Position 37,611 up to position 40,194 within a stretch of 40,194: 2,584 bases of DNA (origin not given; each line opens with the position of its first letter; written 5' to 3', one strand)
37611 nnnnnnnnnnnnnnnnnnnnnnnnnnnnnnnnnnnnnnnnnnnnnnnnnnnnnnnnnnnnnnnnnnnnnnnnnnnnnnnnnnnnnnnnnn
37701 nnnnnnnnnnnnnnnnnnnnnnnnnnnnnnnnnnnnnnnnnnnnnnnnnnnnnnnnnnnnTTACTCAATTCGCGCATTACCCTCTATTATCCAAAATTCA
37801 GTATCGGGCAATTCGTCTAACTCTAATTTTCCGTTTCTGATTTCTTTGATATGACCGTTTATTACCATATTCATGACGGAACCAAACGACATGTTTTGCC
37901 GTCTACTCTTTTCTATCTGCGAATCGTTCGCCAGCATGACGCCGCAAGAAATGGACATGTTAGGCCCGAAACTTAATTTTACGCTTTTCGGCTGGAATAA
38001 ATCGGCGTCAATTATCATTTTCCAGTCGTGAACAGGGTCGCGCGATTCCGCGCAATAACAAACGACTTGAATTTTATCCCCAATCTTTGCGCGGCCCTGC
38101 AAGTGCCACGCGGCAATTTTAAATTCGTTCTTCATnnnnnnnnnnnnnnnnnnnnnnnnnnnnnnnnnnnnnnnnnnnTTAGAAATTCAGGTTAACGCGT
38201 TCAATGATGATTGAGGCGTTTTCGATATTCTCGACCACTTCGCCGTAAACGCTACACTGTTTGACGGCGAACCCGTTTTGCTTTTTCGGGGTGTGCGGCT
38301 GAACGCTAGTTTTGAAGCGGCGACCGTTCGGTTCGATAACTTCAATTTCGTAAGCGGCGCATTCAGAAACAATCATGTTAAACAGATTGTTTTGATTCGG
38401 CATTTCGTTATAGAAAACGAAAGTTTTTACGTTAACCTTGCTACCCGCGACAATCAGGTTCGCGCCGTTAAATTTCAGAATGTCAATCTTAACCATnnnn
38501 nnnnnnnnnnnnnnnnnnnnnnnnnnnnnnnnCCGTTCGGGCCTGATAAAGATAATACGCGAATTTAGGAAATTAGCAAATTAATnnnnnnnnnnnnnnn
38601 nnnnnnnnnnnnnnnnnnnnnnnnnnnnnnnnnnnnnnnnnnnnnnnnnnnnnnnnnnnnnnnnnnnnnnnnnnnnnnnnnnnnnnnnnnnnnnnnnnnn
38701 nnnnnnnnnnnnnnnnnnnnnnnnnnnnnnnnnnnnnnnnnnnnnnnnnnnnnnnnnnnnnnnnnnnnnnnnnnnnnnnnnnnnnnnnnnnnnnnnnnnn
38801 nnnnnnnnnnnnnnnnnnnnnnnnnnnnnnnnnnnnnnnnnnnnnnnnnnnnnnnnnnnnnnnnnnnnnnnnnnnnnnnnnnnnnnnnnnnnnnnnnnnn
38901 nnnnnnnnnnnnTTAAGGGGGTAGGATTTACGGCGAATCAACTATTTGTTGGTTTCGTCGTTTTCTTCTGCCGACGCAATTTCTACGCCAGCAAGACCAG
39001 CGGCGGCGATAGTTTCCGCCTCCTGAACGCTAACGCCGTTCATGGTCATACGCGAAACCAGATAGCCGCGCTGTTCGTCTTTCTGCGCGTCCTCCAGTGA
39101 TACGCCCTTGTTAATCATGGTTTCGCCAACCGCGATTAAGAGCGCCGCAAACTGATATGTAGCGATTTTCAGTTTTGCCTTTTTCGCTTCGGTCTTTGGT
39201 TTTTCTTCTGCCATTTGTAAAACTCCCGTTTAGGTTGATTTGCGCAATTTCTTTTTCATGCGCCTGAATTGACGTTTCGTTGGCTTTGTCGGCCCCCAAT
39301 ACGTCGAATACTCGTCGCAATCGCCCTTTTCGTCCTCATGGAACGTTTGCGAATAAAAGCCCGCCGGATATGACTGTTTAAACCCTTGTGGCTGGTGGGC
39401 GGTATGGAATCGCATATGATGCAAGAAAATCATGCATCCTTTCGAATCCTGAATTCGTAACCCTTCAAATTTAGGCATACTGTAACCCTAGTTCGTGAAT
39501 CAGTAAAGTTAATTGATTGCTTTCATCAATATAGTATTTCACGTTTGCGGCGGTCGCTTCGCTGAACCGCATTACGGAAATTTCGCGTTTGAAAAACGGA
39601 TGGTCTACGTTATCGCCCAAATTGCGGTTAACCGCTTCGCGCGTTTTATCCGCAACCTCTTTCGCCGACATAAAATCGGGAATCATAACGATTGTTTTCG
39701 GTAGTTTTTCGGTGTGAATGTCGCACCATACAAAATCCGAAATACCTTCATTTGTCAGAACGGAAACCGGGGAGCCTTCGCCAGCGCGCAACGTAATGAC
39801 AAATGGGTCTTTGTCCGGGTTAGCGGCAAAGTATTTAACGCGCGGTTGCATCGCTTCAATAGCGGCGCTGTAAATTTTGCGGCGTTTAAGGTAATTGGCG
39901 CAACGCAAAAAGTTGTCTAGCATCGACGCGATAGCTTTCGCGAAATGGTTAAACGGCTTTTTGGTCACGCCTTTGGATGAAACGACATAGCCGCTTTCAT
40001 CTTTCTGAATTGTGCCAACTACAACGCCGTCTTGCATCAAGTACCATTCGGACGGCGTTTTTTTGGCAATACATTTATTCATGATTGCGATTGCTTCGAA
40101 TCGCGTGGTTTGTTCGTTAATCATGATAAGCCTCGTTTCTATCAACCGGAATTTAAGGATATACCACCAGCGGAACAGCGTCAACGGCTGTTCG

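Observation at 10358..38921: Co-directional late block is punctuated by at least 10 intrinsic-terminator-like hairpins, many immediately before start codons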

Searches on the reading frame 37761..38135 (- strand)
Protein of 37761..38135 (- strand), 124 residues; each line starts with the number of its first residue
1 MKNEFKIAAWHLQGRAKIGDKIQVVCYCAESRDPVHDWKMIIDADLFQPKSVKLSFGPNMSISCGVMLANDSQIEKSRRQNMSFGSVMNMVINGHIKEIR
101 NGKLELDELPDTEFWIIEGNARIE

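Call 41: search_protein_families(library=pfam, proteins=[window:37761-38135:-], max_evalue=0.1)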
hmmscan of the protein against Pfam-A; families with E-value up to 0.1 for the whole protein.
window:37761-38135:- (124 aa): 0 families

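Call 42: search_protein_families(library=phrogs, proteins=[window:37761-38135:-], max_evalue=0.01)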
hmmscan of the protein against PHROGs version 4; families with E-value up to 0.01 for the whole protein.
window:37761-38135:- (124 aa): 0 families

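Call 71: search_solved_structures(query=window:37761-38135:-, max_evalue=1)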
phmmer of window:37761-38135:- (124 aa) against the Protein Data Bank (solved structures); distinct sequences matched with E-value up to 1: 1.
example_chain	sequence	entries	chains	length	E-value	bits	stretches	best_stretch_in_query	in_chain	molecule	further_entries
2qde_A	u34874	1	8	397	0.69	13.6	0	4-44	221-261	Mandelate racemase/muconate lactonizing enzyme family protein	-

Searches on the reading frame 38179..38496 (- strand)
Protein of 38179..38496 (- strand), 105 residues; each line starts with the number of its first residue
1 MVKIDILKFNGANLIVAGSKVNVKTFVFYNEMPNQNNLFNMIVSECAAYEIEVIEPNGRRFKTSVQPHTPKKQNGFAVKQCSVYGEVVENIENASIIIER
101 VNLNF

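Call 41: search_protein_families(library=pfam, proteins=[window:38179-38496:-], max_evalue=0.1)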
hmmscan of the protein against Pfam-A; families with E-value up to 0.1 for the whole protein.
window:38179-38496:- (105 aa): 0 families

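Call 42: search_protein_families(library=phrogs, proteins=[window:38179-38496:-], max_evalue=0.01)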
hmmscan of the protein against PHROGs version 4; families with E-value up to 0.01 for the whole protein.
window:38179-38496:- (105 aa): 0 families

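Call 70: search_solved_structures(query=window:38179-38496:-, max_evalue=1)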
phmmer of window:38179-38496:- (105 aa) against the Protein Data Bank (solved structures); distinct sequences matched with E-value up to 1: 2.
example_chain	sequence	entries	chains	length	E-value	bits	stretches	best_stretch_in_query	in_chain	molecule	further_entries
6jhz_A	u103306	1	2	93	0.43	14.2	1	49-103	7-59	CRISPR-associated endoribonuclease Cas2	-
8ia4_A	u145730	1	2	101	0.51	14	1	49-103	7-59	CRISPR-associated endoribonuclease Cas2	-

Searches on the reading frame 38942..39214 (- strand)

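Call 41: search_protein_families(library=pfam, proteins=[window:38942-39214:-], max_evalue=0.1)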
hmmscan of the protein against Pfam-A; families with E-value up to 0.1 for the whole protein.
window:38942-39214:- (90 aa): 1 family
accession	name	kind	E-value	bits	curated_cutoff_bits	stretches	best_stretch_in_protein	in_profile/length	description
PF02659.21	Mntp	-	0.041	14.1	24.4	1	16-63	38-85/152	Putative manganese efflux pump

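Call 42: search_protein_families(library=phrogs, proteins=[window:38942-39214:-], max_evalue=0.01)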
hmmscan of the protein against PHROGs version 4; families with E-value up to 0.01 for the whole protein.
window:38942-39214:- (90 aa): 0 families

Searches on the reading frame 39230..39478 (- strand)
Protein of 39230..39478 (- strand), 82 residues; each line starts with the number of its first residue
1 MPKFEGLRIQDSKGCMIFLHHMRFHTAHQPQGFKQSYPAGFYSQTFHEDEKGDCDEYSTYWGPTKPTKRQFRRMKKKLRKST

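Call 41: search_protein_families(library=pfam, proteins=[window:39230-39478:-], max_evalue=0.1)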
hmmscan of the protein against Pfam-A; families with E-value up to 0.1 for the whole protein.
window:39230-39478:- (82 aa): 1 family
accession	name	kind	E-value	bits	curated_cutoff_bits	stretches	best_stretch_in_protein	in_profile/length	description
PF23945.1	DUF7279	-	1.2e-06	28.7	24.5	1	56-81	26-52/53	Family of unknown function (DUF7279)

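Call 42: search_protein_families(library=phrogs, proteins=[window:39230-39478:-], max_evalue=0.01)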
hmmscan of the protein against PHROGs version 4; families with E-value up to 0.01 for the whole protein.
window:39230-39478:- (82 aa): 4 families
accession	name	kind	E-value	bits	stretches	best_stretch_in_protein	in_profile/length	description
phrog_15176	-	unknown function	0.00018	22.3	1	58-80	27-49/54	-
phrog_2375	-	unknown function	0.00062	20.9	1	59-81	51-73/75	-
phrog_12748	-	unknown function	0.0041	18.4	1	63-81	50-68/92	-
phrog_3272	-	unknown function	0.0093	16.7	0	63-79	37-53/59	-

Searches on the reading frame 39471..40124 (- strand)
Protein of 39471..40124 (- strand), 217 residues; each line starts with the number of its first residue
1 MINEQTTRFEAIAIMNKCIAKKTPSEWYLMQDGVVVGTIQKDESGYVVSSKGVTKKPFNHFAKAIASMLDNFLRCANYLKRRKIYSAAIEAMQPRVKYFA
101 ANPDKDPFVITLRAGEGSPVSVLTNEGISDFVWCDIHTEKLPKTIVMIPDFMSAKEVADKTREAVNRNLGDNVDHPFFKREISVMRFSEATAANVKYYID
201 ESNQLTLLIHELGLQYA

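Call 41: search_protein_families(library=pfam, proteins=[window:39471-40124:-], max_evalue=0.1)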
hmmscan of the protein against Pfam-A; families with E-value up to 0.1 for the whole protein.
window:39471-40124:- (217 aa): 0 families

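Call 42: search_protein_families(library=phrogs, proteins=[window:39471-40124:-], max_evalue=0.01)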
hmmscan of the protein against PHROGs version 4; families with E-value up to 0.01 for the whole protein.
window:39471-40124:- (217 aa): 1 family
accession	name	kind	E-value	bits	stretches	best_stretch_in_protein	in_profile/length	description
phrog_4725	-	unknown function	0.0011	19.9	1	17-84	14-82/176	-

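Call 69: search_solved_structures(query=window:39471-40124:-, max_evalue=1)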
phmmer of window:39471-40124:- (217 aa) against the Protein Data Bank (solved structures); distinct sequences matched with E-value up to 1: 0.
